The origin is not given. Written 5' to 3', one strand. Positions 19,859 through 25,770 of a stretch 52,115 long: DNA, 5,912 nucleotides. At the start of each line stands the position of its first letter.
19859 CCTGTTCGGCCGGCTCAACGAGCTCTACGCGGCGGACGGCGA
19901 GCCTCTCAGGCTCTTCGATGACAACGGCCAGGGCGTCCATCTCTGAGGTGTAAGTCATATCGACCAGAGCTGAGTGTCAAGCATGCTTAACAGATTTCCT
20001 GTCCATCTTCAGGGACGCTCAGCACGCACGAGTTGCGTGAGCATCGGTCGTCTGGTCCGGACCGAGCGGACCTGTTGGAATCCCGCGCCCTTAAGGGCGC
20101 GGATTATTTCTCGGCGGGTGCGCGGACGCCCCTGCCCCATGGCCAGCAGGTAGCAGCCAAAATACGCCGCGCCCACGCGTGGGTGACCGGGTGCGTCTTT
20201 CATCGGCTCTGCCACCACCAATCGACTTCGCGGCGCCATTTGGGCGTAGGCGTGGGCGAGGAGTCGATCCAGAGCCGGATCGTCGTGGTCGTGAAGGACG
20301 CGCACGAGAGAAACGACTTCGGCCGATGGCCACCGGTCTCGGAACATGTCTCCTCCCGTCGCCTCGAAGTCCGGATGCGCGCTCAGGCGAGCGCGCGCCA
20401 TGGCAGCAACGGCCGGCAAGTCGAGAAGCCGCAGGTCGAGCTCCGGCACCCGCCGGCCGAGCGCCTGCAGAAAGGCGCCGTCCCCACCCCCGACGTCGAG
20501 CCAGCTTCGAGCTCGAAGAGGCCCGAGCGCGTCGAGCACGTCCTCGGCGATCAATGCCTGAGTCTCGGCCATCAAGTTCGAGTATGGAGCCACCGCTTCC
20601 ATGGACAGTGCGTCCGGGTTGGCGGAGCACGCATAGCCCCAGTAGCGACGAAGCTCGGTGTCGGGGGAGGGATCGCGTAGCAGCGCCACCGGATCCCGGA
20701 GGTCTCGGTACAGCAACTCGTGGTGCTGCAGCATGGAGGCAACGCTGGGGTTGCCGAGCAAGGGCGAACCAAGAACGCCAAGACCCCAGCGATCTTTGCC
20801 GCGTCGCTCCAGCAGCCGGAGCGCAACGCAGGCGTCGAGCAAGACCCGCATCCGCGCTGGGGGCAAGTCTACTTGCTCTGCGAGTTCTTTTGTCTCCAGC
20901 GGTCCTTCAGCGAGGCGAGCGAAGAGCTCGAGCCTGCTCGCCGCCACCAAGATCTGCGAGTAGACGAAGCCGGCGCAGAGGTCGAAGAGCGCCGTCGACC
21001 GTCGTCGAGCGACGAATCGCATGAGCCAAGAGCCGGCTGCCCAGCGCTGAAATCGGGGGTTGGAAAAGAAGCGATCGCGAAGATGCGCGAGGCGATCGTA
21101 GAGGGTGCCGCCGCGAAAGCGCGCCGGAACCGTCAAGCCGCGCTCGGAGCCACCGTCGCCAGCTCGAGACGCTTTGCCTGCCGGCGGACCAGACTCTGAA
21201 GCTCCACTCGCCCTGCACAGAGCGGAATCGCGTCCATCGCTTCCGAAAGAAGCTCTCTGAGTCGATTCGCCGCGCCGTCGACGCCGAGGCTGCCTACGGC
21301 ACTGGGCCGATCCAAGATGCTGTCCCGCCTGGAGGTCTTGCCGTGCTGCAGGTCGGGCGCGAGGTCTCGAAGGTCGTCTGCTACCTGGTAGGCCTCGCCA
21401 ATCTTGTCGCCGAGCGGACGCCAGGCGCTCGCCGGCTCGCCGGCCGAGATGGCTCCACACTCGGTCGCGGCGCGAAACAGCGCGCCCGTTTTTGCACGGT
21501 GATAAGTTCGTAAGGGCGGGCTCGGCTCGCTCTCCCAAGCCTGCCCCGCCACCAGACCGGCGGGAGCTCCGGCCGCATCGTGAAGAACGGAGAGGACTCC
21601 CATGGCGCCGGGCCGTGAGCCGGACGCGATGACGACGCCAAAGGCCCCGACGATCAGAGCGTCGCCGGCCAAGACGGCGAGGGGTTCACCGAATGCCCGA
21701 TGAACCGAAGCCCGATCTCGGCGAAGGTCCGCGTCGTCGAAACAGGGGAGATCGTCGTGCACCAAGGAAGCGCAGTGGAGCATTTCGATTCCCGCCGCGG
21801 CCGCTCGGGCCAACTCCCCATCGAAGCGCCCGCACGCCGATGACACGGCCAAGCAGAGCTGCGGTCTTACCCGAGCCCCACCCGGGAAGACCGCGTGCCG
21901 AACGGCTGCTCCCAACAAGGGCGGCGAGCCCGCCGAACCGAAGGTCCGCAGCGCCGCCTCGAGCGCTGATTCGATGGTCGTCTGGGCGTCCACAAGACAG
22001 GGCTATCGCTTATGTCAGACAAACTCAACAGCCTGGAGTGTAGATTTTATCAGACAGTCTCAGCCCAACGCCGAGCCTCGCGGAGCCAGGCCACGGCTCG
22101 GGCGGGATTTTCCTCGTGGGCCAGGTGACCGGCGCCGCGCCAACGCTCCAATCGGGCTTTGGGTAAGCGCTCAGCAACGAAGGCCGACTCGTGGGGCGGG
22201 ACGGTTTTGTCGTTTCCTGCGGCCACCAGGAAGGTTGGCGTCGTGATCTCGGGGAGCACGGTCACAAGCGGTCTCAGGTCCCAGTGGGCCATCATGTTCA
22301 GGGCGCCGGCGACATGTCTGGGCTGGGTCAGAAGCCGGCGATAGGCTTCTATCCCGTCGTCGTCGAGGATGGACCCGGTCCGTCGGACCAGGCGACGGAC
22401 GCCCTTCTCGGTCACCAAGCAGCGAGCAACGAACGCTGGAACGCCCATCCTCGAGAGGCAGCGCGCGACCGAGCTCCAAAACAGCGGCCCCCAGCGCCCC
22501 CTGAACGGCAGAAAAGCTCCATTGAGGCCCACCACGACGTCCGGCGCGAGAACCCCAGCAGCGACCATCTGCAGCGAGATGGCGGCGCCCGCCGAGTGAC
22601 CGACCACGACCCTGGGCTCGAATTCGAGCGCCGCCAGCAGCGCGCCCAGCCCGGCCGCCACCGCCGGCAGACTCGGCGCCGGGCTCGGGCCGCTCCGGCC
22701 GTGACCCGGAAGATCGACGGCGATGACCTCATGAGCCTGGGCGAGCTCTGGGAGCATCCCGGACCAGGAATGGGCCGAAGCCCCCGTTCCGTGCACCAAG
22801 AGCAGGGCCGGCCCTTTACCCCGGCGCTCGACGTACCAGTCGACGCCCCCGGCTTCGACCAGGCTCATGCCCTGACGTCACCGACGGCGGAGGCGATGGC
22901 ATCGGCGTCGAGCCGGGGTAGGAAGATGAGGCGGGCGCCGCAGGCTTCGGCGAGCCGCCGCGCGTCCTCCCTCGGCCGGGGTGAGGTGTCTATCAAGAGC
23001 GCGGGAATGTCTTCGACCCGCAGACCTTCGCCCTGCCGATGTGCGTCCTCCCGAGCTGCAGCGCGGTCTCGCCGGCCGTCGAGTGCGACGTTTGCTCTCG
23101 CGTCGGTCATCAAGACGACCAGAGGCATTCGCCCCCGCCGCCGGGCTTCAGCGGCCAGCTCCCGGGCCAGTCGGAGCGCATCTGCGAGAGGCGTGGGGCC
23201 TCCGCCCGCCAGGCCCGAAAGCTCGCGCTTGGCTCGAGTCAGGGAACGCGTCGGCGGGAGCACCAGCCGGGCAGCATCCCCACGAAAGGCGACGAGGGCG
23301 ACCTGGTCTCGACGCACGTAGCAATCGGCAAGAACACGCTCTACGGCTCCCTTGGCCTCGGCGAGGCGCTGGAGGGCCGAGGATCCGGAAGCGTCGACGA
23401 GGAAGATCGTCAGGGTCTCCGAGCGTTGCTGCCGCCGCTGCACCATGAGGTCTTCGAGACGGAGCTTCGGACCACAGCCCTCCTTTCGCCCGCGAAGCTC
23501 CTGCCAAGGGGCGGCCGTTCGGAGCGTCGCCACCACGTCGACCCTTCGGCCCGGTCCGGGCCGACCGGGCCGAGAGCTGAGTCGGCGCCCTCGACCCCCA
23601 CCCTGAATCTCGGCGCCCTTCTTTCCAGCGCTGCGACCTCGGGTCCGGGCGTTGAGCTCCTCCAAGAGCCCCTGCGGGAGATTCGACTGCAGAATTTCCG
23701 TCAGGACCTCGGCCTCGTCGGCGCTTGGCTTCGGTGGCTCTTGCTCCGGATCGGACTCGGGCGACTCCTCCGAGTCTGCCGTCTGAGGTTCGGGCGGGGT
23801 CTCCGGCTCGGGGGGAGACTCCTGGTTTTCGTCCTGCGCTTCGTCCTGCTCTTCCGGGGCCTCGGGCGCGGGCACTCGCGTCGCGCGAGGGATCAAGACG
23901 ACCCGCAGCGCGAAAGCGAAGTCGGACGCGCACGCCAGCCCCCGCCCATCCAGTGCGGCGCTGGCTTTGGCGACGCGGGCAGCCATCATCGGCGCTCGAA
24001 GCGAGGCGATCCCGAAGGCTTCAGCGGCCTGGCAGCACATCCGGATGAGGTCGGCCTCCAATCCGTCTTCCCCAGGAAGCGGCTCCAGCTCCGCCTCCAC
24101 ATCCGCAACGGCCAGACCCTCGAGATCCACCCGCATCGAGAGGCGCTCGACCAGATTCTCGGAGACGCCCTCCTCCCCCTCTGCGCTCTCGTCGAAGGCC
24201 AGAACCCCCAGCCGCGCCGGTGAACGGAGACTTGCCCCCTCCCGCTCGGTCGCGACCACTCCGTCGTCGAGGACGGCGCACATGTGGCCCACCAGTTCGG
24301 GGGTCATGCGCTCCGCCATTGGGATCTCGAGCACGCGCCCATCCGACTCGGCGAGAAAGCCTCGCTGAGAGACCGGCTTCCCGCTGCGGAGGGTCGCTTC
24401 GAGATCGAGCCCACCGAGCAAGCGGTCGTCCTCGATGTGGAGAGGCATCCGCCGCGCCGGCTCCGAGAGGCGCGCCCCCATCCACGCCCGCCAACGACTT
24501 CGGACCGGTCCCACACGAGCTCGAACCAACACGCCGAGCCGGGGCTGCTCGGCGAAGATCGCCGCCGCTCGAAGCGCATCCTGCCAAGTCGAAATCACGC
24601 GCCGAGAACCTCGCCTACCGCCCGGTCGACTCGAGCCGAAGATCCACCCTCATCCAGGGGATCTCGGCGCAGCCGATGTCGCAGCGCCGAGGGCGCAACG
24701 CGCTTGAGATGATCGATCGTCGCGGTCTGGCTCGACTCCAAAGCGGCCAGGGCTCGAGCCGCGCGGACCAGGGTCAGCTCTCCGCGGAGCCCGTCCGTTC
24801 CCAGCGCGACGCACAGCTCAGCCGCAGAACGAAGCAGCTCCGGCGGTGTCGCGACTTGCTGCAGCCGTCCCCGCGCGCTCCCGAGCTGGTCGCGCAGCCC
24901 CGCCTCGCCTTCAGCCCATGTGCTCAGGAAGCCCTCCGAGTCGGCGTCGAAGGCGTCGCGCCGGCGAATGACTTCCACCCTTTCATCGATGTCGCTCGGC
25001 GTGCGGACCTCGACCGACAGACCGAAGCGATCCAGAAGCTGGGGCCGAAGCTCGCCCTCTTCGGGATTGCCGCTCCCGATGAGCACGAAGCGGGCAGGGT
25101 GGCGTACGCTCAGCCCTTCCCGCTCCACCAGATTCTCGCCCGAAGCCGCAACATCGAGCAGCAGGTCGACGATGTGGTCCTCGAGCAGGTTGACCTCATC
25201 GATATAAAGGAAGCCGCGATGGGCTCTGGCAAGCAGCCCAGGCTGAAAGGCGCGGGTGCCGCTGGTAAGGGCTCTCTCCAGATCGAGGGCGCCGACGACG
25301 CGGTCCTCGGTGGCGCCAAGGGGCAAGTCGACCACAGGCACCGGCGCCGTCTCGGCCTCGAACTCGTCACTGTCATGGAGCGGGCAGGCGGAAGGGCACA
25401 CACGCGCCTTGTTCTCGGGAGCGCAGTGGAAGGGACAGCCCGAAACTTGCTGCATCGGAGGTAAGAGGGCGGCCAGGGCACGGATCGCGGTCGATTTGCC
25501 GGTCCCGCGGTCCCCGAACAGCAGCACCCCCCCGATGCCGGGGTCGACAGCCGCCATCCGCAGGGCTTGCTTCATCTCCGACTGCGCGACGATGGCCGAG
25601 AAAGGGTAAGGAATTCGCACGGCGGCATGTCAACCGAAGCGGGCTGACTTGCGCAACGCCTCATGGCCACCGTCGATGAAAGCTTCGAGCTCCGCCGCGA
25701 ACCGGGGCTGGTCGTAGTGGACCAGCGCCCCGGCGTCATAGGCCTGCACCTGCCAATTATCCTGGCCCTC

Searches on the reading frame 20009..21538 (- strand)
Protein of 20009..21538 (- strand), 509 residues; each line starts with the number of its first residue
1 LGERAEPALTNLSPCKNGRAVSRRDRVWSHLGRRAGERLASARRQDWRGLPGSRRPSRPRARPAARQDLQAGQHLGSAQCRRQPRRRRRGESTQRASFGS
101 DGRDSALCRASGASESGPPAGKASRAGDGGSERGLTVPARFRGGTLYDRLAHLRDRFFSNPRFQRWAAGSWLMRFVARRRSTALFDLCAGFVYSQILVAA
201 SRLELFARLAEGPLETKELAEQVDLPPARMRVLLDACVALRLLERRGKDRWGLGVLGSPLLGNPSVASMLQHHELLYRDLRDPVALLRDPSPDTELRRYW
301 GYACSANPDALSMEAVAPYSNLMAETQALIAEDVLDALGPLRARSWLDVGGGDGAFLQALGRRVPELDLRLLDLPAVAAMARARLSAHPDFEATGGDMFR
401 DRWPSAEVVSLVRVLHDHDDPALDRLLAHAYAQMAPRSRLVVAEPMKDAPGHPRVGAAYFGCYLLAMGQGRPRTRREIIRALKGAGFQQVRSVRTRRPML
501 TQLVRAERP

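Call 11: search_protein_families(library=pfam, proteins=[window:20009-21538:-], max_evalue=0.001)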
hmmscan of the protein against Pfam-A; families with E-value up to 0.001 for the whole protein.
window:20009-21538:- (509 aa): 4 families
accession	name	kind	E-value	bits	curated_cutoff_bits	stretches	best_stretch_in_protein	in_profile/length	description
PF00891.24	Methyltransf_2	-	5.2e-34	117.9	22.3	1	310-488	30-210/210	O-methyltransferase domain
PF08100.18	Dimerisation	-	1.8e-13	50.5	25.6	1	182-253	7-83/93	O-methyltransferase dimerisation domain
PF13489.12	Methyltransf_23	-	5.1e-09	36.5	27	1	328-490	7-162/164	Methyltransferase domain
PF08242.18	Methyltransf_12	-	4.2e-05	24.6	30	1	347-439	1-97/98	Methyltransferase domain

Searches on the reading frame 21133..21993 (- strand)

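Call 11: search_protein_families(library=pfam, proteins=[window:21133-21993:-], max_evalue=0.001)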
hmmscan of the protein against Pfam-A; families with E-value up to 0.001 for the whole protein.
window:21133-21993:- (286 aa): 1 family
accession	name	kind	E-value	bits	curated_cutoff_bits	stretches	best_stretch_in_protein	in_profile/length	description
PF00348.22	polyprenyl_synt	-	1.2e-39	136.5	27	1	25-249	2-230/251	Polyprenyl synthetase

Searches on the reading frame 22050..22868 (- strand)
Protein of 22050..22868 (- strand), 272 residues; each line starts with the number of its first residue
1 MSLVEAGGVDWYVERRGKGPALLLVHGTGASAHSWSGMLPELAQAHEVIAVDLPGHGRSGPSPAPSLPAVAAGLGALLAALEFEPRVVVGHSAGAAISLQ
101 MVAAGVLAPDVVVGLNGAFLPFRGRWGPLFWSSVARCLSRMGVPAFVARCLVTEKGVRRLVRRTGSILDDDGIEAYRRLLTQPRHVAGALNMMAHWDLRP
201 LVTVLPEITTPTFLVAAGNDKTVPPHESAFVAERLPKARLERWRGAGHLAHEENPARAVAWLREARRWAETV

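Call 11: search_protein_families(library=pfam, proteins=[window:22050-22868:-], max_evalue=0.001)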
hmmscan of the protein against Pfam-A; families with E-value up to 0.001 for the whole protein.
window:22050-22868:- (272 aa): 4 families
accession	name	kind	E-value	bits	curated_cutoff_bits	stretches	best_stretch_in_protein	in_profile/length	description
PF00561.26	Abhydrolase_1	-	1.1e-29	104.2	25.8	2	20-104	1-89/245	alpha/beta hydrolase fold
PF12697.13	Abhydrolase_6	-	4.3e-26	93.4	26.3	1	22-260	1-215/217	Alpha/beta hydrolase family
PF12146.15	Hydrolase_4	-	5e-13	49.4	27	1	21-253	6-237/239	Serine aminopeptidase, S33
PF00975.26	Thioesterase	-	1.2e-06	29.3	26.4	1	22-101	3-83/226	Thioesterase domain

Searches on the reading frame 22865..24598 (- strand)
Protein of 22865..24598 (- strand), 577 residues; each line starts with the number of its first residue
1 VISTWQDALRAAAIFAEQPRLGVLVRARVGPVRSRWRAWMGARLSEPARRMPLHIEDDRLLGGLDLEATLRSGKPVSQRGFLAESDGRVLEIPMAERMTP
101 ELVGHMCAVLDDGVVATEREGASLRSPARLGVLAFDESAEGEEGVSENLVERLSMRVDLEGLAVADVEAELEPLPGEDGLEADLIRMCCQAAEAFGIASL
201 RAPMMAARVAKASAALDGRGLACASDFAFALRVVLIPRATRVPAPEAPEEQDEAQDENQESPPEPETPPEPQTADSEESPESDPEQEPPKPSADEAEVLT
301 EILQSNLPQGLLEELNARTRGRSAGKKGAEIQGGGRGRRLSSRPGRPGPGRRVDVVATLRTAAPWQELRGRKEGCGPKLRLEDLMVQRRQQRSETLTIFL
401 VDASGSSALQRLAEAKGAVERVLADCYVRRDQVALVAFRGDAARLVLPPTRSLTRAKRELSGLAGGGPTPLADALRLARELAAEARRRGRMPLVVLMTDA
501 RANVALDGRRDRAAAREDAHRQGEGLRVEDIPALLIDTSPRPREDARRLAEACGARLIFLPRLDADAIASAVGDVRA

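Call 3: search_protein_families(library=pfam, proteins=[window:22865-24598:-], max_evalue=0.01)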
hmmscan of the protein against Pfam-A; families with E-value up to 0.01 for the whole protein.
window:22865-24598:- (577 aa): 4 families
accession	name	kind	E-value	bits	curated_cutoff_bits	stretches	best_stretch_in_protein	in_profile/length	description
PF13519.12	VWA_2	-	1.5e-14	55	27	1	397-500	1-106/107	von Willebrand factor type A domain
PF00092.34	VWA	-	4.3e-08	34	23.8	1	398-504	3-117/174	von Willebrand factor type A domain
PF17863.7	AAA_lid_2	-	6.3e-08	32.7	22.7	1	188-254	4-71/74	AAA lid domain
PF01882.25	DUF58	-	0.00037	20.2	23.4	1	380-500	21-143/216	Protein of unknown function DUF58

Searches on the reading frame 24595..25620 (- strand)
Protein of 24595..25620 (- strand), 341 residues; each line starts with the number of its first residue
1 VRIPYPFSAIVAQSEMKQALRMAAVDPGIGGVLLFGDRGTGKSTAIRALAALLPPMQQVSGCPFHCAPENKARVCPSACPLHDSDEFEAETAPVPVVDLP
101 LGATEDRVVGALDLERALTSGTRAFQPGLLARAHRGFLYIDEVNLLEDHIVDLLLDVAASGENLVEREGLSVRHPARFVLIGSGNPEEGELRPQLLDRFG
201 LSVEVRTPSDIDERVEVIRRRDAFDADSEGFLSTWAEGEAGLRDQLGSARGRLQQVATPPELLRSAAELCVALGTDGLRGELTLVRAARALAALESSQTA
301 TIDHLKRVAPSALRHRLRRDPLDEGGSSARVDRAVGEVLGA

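Call 3: search_protein_families(library=pfam, proteins=[window:24595-25620:-], max_evalue=0.01)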
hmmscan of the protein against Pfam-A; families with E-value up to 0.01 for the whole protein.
window:24595-25620:- (341 aa): 11 families
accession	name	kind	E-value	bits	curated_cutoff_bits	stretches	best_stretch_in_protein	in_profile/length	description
PF17863.7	AAA_lid_2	-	7.8e-17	61.2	22.7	1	265-329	3-68/74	AAA lid domain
PF01078.27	Mg_chelatase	-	1.4e-16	61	20.3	2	116-186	88-158/207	Magnesium chelatase, subunit ChlI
PF07728.20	AAA_5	-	4.4e-11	43.4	22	1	92-199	26-139/139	AAA domain (dynein-related subfamily)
PF13401.12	AAA_22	-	1.7e-05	25.6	27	1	32-182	8-122/130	AAA domain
PF13191.12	AAA_16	-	6.3e-05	24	32.6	1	18-154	14-152/167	AAA ATPase domain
PF00493.29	MCM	-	6.8e-05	22.5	23.3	0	120-192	107-179/224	MCM P-loop domain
PF13555.12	AAA_29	-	9.5e-05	22.5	27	1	30-59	22-52/61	P-loop containing region of AAA domain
PF00158.32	Sigma54_activat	-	0.00024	21.3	20.2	0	121-172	80-129/168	Sigma-54 interaction domain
PF05673.19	DUF815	-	0.00085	19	23.8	1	32-51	56-75/249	Protein of unknown function (DUF815)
PF00004.35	AAA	-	0.0016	19.4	21.2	0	32-53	1-22/131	ATPase family associated with various cellular activities (AAA)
PF20030.5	bpMoxR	-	0.0019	17.8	27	0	108-207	73-168/205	MoxR domain in the MoxR-vWA-beta-propeller ternary systems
